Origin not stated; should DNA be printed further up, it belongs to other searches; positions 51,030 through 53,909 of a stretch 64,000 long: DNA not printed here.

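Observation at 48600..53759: Pls-type membrane NRPS: adenylation-thiolation didomain fused to six TM helices and three tandem hexapeptide-repeat domains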

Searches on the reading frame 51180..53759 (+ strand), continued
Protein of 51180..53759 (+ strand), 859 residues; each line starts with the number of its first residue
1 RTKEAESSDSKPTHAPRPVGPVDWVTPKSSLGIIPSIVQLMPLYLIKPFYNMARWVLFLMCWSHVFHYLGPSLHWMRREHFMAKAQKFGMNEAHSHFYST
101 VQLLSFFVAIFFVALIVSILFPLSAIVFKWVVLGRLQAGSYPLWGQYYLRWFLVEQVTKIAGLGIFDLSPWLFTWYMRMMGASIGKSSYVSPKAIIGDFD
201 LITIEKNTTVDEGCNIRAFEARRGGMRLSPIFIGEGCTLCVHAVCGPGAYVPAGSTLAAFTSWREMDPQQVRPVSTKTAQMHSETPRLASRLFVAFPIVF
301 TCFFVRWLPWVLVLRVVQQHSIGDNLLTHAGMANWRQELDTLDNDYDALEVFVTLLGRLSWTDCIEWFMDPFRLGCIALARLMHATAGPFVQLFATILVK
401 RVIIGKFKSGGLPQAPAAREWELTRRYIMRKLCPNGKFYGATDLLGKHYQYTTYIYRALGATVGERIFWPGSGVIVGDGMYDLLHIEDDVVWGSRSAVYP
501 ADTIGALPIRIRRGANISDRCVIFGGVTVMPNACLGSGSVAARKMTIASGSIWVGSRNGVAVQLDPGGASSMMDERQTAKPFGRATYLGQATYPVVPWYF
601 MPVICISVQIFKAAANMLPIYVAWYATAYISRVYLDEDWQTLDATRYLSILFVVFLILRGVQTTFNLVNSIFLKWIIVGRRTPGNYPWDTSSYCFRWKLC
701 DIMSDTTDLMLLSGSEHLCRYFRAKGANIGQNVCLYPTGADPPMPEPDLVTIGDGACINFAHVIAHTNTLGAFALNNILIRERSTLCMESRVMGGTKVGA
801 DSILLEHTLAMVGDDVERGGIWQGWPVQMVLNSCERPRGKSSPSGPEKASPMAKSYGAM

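Call 53: list_cluster_members(proteins=[P0264, P0266, P0267, P0268, P0276, P0284, P0306, P0308, P0301, P0338])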
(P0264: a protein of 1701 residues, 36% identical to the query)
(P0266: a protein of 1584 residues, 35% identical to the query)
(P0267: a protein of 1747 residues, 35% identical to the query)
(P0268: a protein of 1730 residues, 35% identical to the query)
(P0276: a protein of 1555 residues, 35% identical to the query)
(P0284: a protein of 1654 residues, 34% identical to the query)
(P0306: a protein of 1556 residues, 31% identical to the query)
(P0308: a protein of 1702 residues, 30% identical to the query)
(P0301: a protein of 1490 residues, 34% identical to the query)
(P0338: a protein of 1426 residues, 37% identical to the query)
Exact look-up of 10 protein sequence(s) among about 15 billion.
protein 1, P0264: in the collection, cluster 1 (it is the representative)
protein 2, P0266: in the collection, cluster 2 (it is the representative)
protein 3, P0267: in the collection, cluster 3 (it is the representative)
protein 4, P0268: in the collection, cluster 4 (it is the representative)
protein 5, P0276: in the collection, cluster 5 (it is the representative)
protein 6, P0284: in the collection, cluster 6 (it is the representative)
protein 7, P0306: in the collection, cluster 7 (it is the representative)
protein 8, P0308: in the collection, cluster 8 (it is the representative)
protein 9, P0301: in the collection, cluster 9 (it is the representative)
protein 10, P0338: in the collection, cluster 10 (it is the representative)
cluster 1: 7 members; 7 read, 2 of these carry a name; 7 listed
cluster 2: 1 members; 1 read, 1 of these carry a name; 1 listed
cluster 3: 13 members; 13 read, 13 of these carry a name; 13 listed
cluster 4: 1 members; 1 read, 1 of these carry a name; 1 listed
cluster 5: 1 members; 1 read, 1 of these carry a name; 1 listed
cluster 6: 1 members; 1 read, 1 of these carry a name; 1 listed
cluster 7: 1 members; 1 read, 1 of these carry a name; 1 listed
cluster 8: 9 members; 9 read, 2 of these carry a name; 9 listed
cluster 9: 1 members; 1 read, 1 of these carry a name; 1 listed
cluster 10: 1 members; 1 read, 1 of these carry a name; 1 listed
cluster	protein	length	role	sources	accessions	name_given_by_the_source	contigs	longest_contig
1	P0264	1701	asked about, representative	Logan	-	-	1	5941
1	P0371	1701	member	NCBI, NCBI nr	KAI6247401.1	Oxalate--CoA ligase [Erysiphe necator]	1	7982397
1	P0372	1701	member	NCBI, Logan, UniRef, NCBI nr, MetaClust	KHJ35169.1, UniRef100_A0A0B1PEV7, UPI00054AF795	putative related to coenzyme a synthetase [Erysiphe necator] | Putative related to coenzyme a synthetase n=1 Tax=Uncinula necator TaxID=52586 ... | status=active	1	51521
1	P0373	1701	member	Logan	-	-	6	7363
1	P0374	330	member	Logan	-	-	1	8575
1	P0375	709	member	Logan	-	-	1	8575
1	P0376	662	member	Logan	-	-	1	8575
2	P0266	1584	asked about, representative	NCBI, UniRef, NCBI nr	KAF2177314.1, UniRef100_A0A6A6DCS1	acetyl-CoA synthetase-like protein [Zopfia rhizophila CBS 207.26] | Acetyl-CoA synthetase-like protein n=1 Tax=Zopfia rhizophila CBS 207.26 TaxID=1314779 ...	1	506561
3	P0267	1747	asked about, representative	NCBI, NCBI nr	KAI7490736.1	acetyl-CoA synthetase-like protein [Hortaea werneckii]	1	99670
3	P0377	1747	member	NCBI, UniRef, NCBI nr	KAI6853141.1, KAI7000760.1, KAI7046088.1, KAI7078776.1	acetyl-CoA synthetase-like protein [Hortaea werneckii] | Carrier domain-containing protein n=1 Tax=Hortaea werneckii TaxID=91943 ...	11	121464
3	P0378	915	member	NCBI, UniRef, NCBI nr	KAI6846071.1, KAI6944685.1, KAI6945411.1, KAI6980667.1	acetyl-CoA synthetase-like protein [Hortaea werneckii] | Uncharacterized protein n=1 Tax=Hortaea werneckii EXF-2000 TaxID=1157616 ...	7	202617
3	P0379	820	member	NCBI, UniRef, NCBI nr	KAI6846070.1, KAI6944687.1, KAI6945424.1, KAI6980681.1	acetyl-CoA synthetase-like protein [Hortaea werneckii] | AMP-dependent synthetase/ligase domain-containing protein n=1 Tax=Hortaea werneckii ...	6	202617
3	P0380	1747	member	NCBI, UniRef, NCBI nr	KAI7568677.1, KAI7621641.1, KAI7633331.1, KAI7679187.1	acetyl-CoA synthetase-like protein [Hortaea werneckii] | Carrier domain-containing protein n=1 Tax=Hortaea werneckii TaxID=91943 ...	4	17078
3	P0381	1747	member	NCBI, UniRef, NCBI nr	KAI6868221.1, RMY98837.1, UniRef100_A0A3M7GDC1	acetyl-CoA synthetase-like protein [Hortaea werneckii] | Carrier domain-containing protein n=1 Tax=Hortaea werneckii TaxID=91943 ...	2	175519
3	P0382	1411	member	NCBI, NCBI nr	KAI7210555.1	acetyl-CoA synthetase-like protein [Hortaea werneckii]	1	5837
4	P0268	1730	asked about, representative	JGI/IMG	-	acyl-CoA synthetase (AMP-forming)/AMP-acid ligase II/acetyltransferase-like isoleucine ...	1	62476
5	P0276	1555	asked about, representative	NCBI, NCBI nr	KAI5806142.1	hypothetical protein EDC01DRAFT_700371 [Geopyxis carbonaria]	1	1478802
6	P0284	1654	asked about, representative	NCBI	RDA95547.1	hypothetical protein CP533_1188, partial [Ophiocordyceps camponoti-saundersi (nom. ...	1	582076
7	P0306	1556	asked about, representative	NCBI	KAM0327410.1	hypothetical protein ACHAQA_005696 [Verticillium albo-atrum]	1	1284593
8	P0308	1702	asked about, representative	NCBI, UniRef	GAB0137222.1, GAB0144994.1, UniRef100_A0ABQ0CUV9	putative secondary metabolism biosynthetic enzyme [Epichloe bromicola] | Secondary metabolism biosynthetic enzyme n=1 Tax=Epichloe bromicola TaxID=79588 ...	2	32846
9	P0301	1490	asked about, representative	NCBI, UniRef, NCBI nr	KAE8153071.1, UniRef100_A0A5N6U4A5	hypothetical protein BDV25DRAFT_127544 [Aspergillus avenaceus] | Carrier domain-containing protein n=1 Tax=Aspergillus avenaceus TaxID=36643 ...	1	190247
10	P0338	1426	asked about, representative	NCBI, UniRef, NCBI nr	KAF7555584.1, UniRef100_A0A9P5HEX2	hypothetical protein G7Z17_g2078 [Cylindrodendrum hubeiense] | Carrier domain-containing protein n=1 Tax=Cylindrodendrum hubeiense TaxID=595255 ...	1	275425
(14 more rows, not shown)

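Call 54: find_homologous_proteins(query=P0267, max_evalue=1e-50)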
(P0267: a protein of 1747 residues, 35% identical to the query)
Query P0267 (1747 aa): 936 proteins with E <= 1e-50 among 8000 candidates; the best 120 are listed.
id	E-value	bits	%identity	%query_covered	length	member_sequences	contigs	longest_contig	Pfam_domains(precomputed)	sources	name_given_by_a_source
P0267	0.0e+0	4035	100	100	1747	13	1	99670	PF00550.32,PF00132.31,PF00501.35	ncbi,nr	ncbi:acetyl-CoA synthetase-like protein [Hortaea werneckii]|nr:acetyl-CoA synthetase-like protein [H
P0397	0.0e+0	3542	88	100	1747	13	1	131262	PF00550.32,PF00132.31,PF00501.35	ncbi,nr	ncbi:acetyl-CoA synthetase-like protein [Hortaea werneckii]|nr:acetyl-CoA synthetase-like protein [H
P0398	0.0e+0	3535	88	100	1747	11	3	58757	PF00550.32,PF00132.31,PF00501.35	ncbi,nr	ncbi:acetyl-CoA synthetase-like protein [Hortaea werneckii]|nr:acetyl-CoA synthetase-like protein [H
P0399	0.0e+0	3511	87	100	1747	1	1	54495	PF00550.32,PF00132.31,PF00501.35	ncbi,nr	ncbi:acetyl-CoA synthetase-like protein [Hortaea werneckii]|nr:acetyl-CoA synthetase-like protein [H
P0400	0.0e+0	3488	87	100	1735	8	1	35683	PF00550.32,PF00132.31,PF00501.35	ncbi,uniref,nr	ncbi:hypothetical protein D0868_03634 [Hortaea werneckii]|uniref:Carrier domain-containing protein n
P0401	0.0e+0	3453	93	57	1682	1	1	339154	PF00550.32,PF00132.31,PF00501.35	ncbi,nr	ncbi:acetyl-CoA synthetase-like protein [Hortaea werneckii]|nr:acetyl-CoA synthetase-like protein [H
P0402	0.0e+0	3133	89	88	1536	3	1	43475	PF00550.32,PF00132.31,PF00501.35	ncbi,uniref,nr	ncbi:hypothetical protein D0862_09607 [Hortaea werneckii]|uniref:Carrier domain-containing protein n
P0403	0.0e+0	3130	89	88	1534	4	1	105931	PF00550.32,PF00132.31,PF00501.35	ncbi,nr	ncbi:acetyl-CoA synthetase-like protein [Hortaea werneckii]|nr:acetyl-CoA synthetase-like protein [H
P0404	0.0e+0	2632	66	100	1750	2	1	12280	PF00550.32,PF00132.31,PF00501.35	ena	-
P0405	0.0e+0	2606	67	98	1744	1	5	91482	PF00550.32,PF00132.31,PF00501.35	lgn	-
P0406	0.0e+0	2594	66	99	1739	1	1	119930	PF00550.32,PF00132.31,PF00501.35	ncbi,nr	ncbi:hypothetical protein LTR85_011221 [Meristemomyces frigidus]|nr:hypothetical protein LTR85_01122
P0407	0.0e+0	2572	66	99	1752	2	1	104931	PF00550.32,PF00132.31,PF00501.35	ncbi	ncbi:hypothetical protein LTR65_009829 [Meristemomyces frigidus]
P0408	0.0e+0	2570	65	99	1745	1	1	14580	PF00550.32,PF00132.31,PF00501.35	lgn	-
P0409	0.0e+0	2364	60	99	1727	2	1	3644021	PF00550.32,PF00132.31,PF00501.35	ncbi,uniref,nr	ncbi:hypothetical protein PRZ48_004305 [Zasmidium cellare]|uniref:Carrier domain-containing protein 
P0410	0.0e+0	2354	61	97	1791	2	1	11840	PF00550.32,PF00132.31,PF00501.35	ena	-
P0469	0.0e+0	1853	51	98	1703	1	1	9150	PF00550.32,PF00132.31,PF00501.35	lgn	-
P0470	0.0e+0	1853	50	97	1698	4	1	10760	PF00550.32,PF00132.31,PF00501.35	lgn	-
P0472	0.0e+0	1845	51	97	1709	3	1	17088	PF00550.32,PF00132.31,PF00501.35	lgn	-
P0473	0.0e+0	1843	50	96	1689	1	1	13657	PF00550.32,PF00132.31,PF00501.35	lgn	-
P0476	0.0e+0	1827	50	98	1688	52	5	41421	PF00550.32,PF00132.31,PF00501.35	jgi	jgi:acyl-CoA synthetase (AMP-forming)/AMP-acid ligase II/acetyltransferase-like isoleucine patch sup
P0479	0.0e+0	1818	50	96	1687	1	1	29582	PF00550.32,PF00132.31,PF00501.35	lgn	-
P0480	0.0e+0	1814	49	97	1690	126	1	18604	PF00550.32,PF00132.31,PF00501.35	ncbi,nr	ncbi:hypothetical protein D6D26_04305 [Aureobasidium pullulans]|nr:hypothetical protein D6D26_04305 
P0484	0.0e+0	1767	49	96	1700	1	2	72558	PF00550.32,PF00132.31,PF00501.35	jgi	jgi:acyl-CoA synthetase (AMP-forming)/AMP-acid ligase II/acetyltransferase-like isoleucine patch sup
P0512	0.0e+0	1685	47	97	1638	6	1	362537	PF00550.32,PF00132.31,PF00501.35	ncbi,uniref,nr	ncbi:hypothetical protein FOMG_16109 [Fusarium oxysporum f. sp. melonis 26406]|uniref:Carrier domain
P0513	0.0e+0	1685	48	96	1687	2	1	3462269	PF00550.32,PF00132.31,PF00501.35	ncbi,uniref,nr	ncbi:hypothetical protein KVT40_000006 [Elsinoe batatas]|uniref:Carrier domain-containing protein n=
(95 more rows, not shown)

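Call 55: list_cluster_members(proteins=[P0480, P0476, P0479, P0473, P0470, P0484, P0469, P0472])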
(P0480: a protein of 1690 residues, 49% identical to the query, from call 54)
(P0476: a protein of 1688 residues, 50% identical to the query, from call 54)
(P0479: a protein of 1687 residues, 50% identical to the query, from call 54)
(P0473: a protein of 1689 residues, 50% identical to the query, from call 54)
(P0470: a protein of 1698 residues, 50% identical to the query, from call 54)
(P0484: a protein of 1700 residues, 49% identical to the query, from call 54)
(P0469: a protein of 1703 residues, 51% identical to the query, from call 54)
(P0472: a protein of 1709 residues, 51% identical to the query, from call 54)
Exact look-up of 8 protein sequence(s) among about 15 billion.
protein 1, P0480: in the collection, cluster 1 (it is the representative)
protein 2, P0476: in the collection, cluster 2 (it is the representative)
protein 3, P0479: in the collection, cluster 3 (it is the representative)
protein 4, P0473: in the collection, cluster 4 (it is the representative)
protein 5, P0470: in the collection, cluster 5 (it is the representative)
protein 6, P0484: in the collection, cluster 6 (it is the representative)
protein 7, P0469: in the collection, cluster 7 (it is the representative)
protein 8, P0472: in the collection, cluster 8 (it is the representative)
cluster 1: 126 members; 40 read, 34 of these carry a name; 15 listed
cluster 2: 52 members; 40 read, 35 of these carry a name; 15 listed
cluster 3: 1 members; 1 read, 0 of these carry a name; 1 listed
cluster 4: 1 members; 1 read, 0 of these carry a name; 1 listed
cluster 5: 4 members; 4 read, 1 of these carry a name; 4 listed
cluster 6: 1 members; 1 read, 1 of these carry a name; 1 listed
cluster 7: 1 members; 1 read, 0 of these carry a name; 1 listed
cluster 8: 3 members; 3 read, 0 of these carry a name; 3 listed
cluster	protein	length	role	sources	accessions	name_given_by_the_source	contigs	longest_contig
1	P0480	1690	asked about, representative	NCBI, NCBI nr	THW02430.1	hypothetical protein D6D26_04305 [Aureobasidium pullulans]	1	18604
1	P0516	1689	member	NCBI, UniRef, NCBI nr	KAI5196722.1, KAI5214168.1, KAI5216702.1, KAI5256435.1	hypothetical protein AUEXF2481DRAFT_41112 [Aureobasidium subglaciale EXF-2481] | Carrier domain-containing protein n=1 Tax=Aureobasidium subglaciale (strain EXF-2481) ... | uncharacterized protein AUEXF2481DRAFT_41112 [Aureobasidium subglaciale EXF-2481]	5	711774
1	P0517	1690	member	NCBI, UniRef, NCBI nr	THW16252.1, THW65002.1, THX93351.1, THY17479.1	hypothetical protein D6C85_07732 [Aureobasidium pullulans] | Carrier domain-containing protein n=1 Tax=Aureobasidium pullulans TaxID=5580 ... | hypothetical protein D6D24_04534 [Aureobasidium pullulans]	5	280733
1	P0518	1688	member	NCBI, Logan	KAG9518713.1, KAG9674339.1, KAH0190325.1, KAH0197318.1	acetyl-CoA synthetase-like protein, partial [Aureobasidium melanogenum]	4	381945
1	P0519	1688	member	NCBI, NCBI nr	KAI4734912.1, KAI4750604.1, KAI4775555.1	hypothetical protein E4T50_14564 [Aureobasidium sp. EXF-12298]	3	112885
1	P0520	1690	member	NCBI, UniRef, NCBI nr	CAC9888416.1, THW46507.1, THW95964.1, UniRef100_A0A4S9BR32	hypothetical protein D6D17_07569 [Aureobasidium pullulans] | Carrier domain-containing protein n=1 Tax=Aureobasidium pullulans TaxID=5580 ... | hypothetical protein D6D22_03083 [Aureobasidium pullulans]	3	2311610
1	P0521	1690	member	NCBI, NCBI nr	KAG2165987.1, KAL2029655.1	hypothetical protein VTO58DRAFT_108847 [Aureobasidium pullulans] | hypothetical protein JADG_005726 [Aureobasidium pullulans]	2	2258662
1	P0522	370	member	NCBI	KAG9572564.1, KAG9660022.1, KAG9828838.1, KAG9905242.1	acetyl-CoA synthetase-like protein, partial [Aureobasidium melanogenum]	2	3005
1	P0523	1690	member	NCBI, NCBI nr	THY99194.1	hypothetical protein D6C92_02460 [Aureobasidium pullulans]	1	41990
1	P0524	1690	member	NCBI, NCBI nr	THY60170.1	hypothetical protein D6C99_01671 [Aureobasidium pullulans]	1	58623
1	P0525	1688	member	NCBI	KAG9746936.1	acetyl-CoA synthetase-like protein, partial [Aureobasidium melanogenum]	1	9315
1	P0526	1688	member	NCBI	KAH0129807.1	acetyl-CoA synthetase-like protein, partial [Aureobasidium melanogenum]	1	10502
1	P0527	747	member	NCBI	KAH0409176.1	acetyl-CoA synthetase-like protein, partial [Aureobasidium melanogenum]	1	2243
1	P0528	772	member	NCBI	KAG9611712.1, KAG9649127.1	acetyl-CoA synthetase-like protein, partial [Aureobasidium melanogenum]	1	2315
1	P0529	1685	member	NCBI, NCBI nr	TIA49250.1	hypothetical protein D6C79_03687 [Aureobasidium pullulans]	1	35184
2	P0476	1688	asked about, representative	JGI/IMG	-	acyl-CoA synthetase (AMP-forming)/AMP-acid ligase II/acetyltransferase-like isoleucine ...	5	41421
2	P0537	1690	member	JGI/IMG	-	acyl-CoA synthetase (AMP-forming)/AMP-acid ligase II/acetyltransferase-like isoleucine ...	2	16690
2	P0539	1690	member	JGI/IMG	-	acyl-CoA synthetase (AMP-forming)/AMP-acid ligase II/acetyltransferase-like isoleucine ...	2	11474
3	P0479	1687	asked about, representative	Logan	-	-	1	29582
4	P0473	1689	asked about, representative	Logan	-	-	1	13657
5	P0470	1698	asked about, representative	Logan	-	-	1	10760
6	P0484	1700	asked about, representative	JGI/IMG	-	acyl-CoA synthetase (AMP-forming)/AMP-acid ligase II/acetyltransferase-like isoleucine ...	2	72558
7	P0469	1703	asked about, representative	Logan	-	-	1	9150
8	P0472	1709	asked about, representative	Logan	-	-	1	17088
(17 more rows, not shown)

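Call 56: predict_structure(alignment_id=A2)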
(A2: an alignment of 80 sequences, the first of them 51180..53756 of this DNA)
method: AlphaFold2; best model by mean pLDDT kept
length: 859 residues; sequences in the alignment: 80
mean_pLDDT: 88.9   pTM: 0.88
mean pLDDT of the five models: 88.9, 87.3, 87.3, 87.2, 87.1
residues with pLDDT >= 90: 643; 70-90: 123; 50-70: 49; < 50: 44
segments of 3 or more residues with pLDDT < 50: 1-17, 837-859
pLDDT, mean of each block of 10 residues (from residue 1): 39 46 85 97 97 94 88 76 61 76 90 97 98 96 97 97 95 97 96 96 97 95 93 96 94 93 84 79 93 97 95 86 64 69 71 71 86 90 96 98 97 97 97 93 93 97 95 92 97 94 95 94 97 93 95 91 87 62 94 95 96 94 96 96 94 97 96 97 95 94 92 97 98 95 93 97 89 92 96 96 94 93 91 56 46 37
secondary structure, 60 per line:
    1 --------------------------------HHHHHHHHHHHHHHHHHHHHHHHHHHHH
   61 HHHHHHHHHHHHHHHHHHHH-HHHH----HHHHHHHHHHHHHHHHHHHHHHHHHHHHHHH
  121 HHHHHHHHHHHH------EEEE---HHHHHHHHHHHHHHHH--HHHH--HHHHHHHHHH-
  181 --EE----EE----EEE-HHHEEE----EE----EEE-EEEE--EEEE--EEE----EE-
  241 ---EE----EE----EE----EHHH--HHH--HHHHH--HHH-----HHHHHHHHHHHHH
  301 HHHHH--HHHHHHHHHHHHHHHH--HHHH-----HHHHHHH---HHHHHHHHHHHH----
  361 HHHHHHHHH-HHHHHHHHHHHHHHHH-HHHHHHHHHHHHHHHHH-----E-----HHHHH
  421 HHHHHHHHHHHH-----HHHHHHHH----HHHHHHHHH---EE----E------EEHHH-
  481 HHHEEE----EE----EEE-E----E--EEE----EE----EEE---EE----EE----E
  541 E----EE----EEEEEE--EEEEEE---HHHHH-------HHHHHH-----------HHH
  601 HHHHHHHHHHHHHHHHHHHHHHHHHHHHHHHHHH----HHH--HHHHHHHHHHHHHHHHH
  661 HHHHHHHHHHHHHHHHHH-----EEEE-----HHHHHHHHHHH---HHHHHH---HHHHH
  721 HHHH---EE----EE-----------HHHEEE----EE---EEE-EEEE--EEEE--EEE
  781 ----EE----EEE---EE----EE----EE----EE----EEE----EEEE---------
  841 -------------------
elements in order (helices of 4 or more, strands of 3 or more residues): H33-80 H82-85 H90-132 E139-142 H146-161 H164-167 H170-179 E195-197 E202-204 E215-217 E219-222 E225-228 E231-233 H273-277 H288-305 H308-323 H326-329 H335-341 H345-356 H361-369 H371-386 H388-404 H416-432 H438-445 H450-458 E484-486 E497-499 E509-511 E522-524 E552-557 E560-565 H569-573 H581-586 H598-634 H644-678 E684-687 H693-703 H707-712 H716-724 E750-752 E762-764 E766-769 E772-775 E778-780 E791-793 E821-823 E828-831
